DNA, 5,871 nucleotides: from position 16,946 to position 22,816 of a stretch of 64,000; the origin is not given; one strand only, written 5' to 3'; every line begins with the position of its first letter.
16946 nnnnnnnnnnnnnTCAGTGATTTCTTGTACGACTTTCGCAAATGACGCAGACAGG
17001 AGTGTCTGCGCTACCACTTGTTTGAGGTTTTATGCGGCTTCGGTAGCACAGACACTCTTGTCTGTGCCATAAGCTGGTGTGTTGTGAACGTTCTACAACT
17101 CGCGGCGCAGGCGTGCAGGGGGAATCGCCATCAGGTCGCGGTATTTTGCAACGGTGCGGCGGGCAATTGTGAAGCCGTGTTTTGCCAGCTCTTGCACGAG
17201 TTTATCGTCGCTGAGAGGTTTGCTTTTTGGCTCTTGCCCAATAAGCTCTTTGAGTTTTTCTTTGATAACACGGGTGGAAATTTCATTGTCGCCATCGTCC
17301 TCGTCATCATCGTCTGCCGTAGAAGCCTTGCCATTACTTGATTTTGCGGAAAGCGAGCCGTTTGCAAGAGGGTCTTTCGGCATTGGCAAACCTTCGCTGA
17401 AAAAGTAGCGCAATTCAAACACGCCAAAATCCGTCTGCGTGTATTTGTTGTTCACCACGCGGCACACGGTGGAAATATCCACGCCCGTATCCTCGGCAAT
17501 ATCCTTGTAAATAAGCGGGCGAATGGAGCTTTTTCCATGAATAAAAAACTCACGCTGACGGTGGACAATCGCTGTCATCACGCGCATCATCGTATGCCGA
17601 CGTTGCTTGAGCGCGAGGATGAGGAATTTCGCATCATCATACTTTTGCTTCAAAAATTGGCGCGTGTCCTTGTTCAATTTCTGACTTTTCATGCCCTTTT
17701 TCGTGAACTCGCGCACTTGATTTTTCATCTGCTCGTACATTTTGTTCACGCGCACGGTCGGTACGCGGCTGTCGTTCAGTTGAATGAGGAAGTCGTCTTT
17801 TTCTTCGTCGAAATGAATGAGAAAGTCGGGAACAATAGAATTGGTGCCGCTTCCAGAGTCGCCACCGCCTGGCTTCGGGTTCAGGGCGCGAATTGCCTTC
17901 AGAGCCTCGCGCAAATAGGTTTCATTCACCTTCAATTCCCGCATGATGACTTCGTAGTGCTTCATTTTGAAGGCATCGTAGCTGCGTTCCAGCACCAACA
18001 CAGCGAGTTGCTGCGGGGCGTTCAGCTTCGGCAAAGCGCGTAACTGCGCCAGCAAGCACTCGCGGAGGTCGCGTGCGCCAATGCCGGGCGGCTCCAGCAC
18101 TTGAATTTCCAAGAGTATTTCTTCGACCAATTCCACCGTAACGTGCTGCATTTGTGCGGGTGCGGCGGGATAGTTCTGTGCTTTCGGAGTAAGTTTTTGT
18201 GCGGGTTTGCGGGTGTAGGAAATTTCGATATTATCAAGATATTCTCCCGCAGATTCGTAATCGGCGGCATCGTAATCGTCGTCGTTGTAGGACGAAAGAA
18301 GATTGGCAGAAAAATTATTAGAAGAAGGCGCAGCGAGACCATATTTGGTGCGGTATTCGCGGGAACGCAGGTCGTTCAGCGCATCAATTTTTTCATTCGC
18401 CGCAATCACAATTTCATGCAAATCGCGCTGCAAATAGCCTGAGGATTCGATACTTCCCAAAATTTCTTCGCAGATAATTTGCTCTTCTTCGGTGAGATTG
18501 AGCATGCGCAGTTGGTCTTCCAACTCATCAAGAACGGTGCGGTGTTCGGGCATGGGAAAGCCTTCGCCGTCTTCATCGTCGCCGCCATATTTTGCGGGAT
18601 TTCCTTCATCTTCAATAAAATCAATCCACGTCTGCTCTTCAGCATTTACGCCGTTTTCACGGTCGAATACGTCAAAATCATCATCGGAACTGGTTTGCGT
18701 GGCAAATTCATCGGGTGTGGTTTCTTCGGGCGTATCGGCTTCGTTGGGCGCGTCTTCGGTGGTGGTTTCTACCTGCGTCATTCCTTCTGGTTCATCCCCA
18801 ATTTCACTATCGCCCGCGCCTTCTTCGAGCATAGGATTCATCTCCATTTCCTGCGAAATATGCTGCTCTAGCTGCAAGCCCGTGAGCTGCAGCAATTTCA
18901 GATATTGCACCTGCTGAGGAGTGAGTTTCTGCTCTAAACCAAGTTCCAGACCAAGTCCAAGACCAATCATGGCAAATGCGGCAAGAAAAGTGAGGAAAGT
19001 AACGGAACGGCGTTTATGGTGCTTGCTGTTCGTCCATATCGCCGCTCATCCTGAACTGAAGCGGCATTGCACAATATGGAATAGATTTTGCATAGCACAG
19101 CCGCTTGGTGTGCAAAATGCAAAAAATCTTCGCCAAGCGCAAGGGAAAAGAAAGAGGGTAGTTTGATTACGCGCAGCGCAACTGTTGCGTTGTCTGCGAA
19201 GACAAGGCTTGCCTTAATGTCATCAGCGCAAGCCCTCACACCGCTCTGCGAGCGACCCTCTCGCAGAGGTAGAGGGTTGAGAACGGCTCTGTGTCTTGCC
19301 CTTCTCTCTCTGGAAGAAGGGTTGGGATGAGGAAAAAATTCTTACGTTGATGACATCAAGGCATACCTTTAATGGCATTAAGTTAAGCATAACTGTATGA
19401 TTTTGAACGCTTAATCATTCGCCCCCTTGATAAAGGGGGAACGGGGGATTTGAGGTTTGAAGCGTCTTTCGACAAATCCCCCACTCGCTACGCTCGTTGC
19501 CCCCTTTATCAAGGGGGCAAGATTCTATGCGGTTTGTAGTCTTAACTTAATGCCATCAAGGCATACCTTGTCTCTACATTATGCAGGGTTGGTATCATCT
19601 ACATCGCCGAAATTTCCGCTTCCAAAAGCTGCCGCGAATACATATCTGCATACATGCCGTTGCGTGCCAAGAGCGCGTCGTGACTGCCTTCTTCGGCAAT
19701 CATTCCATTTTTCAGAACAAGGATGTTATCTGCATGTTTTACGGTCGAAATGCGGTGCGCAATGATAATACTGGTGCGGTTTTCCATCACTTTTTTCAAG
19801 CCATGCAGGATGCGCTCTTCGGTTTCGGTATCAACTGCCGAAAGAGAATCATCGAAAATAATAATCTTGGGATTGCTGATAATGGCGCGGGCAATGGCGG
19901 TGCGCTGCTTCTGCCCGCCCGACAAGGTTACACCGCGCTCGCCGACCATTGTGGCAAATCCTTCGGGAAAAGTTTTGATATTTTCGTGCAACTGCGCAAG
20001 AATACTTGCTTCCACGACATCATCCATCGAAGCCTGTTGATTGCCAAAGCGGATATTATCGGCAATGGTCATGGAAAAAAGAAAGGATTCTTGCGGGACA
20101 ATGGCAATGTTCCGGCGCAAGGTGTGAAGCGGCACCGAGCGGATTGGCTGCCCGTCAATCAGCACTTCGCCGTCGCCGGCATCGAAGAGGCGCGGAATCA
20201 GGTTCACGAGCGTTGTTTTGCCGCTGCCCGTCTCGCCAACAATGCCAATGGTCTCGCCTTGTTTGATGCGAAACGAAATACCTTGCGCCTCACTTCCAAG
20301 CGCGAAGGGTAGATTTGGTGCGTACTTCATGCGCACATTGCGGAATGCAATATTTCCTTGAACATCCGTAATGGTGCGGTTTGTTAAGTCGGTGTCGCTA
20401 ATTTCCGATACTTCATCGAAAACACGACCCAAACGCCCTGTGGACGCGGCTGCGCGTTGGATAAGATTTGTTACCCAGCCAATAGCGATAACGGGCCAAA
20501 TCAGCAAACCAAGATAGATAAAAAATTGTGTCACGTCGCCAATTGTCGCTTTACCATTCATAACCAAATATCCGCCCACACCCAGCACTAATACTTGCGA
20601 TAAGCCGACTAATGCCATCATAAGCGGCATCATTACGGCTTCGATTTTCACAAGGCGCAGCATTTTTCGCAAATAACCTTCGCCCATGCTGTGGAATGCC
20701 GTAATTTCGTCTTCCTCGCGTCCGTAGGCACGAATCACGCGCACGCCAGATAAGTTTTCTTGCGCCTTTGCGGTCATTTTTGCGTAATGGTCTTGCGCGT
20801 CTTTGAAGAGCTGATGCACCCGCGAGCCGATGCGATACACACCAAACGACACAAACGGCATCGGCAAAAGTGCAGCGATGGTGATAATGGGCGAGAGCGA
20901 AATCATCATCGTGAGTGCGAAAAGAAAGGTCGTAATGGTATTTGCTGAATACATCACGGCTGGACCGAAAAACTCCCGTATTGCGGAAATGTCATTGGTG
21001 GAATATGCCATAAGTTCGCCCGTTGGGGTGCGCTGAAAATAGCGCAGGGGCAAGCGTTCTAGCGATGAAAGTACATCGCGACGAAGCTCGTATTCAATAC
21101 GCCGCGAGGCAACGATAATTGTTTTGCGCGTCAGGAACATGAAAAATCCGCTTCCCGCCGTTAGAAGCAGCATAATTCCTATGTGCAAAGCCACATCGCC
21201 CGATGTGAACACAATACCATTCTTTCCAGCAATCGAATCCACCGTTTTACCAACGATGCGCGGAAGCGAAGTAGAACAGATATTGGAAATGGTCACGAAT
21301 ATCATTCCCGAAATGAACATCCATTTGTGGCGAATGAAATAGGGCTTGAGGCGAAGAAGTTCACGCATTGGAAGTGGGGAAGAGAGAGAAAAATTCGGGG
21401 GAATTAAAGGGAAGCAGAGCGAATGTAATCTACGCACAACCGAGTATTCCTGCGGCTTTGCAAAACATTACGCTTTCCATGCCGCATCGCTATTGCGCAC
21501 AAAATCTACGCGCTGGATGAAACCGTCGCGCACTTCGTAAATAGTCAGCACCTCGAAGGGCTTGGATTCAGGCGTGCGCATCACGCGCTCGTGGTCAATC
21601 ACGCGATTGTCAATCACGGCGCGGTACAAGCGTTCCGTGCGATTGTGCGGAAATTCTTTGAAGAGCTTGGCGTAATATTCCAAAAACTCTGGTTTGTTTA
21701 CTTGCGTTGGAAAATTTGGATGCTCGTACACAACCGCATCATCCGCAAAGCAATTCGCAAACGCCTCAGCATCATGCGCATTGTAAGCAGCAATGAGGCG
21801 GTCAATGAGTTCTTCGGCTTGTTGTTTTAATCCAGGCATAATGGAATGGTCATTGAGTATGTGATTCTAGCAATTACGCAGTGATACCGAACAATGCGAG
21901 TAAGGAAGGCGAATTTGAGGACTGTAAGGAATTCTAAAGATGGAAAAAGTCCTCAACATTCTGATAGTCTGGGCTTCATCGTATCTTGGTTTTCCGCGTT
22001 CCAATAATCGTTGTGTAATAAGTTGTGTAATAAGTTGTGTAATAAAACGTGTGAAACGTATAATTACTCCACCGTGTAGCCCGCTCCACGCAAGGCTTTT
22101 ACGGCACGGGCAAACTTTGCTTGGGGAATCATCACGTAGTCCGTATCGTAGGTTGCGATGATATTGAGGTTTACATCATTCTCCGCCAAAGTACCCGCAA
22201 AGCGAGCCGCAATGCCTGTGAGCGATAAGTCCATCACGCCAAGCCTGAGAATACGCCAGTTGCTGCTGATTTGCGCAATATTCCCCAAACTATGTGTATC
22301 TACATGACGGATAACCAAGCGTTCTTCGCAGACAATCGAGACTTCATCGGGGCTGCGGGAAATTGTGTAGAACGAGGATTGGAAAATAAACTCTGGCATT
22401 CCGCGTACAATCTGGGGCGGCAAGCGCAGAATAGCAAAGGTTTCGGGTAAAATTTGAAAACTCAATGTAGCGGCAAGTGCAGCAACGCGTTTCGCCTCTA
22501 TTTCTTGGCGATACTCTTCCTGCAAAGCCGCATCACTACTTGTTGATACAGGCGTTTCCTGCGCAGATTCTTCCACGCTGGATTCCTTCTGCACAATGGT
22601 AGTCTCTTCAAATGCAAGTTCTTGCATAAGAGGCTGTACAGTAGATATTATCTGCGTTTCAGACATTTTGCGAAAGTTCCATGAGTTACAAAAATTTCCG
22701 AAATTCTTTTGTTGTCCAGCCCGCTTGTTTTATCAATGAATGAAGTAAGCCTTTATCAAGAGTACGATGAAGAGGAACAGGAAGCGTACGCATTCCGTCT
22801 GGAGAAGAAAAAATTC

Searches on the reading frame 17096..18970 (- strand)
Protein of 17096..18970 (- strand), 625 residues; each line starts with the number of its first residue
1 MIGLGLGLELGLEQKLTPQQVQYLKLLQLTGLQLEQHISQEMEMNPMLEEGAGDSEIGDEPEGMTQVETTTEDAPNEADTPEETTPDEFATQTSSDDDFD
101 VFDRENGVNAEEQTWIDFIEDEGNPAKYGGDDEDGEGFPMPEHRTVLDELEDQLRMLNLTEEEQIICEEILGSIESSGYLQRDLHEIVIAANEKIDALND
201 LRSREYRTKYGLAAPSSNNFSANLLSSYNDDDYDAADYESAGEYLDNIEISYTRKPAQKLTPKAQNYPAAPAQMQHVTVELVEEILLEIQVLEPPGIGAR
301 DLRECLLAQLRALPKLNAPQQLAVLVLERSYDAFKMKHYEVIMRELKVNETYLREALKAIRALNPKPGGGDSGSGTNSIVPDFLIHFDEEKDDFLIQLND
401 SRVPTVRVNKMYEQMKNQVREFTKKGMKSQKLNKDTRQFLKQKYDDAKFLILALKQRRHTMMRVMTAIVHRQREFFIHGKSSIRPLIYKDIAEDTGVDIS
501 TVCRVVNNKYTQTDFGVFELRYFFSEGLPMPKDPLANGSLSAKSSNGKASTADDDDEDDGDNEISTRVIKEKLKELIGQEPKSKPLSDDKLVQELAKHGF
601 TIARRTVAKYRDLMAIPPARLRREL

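Call 16: search_protein_families(library=pfam, proteins=[window:17096-18970:-], max_evalue=0.001)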
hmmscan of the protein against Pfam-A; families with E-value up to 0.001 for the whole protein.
window:17096-18970:- (625 aa): 3 families
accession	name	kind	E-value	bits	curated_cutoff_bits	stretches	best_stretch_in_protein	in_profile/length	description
PF04552.19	Sigma54_DBD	-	2e-49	167.8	22.8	2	438-527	2-91/160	Sigma-54, DNA binding domain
PF04963.19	Sigma54_CBD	-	1.3e-43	149.3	22.9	2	221-412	13-185/185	Sigma-54 factor, core binding domain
PF00309.25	Sigma54_AID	-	8.2e-13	48.4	23.8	1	6-50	2-46/46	Sigma-54 factor, Activator interacting domain (AID)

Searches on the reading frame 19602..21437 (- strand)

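Call 16: search_protein_families(library=pfam, proteins=[window:19602-21437:-], max_evalue=0.001)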
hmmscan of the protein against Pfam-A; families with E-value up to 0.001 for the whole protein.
window:19602-21437:- (612 aa): 3 families
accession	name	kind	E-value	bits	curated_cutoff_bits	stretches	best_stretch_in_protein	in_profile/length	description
PF00664.28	ABC_membrane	-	3.8e-47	161.7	28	1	43-316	3-274/274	ABC transporter transmembrane region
PF00005.33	ABC_tran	-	3.8e-30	105.7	25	1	385-531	2-135/137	ABC transporter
PF02463.25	SMC_N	-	3.9e-07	30.2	40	1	417-574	103-210/220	RecF/RecN/SMC N terminal domain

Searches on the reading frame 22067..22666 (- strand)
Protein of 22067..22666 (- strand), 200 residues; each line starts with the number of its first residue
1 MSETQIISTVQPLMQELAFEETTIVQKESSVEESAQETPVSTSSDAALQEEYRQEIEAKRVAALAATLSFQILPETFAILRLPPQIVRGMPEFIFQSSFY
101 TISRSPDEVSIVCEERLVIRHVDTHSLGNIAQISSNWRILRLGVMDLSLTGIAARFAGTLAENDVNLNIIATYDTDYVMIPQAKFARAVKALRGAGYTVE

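Call 16: search_protein_families(library=pfam, proteins=[window:22067-22666:-], max_evalue=0.001)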
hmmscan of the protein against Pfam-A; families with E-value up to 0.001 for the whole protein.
window:22067-22666:- (200 aa): 3 families
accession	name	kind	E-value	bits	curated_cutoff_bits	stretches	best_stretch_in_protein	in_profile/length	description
PF13840.12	ACT_7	-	2.5e-15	56.5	27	1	134-193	3-64/65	ACT domain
PF21631.3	A9CJY8-like_N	-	2.2e-07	30.7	27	1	75-116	1-40/45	A9CJY8-like, N-terminal domain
PF22468.2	ACT_9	-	1.7e-05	24.9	27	1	150-193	12-58/61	ACT domain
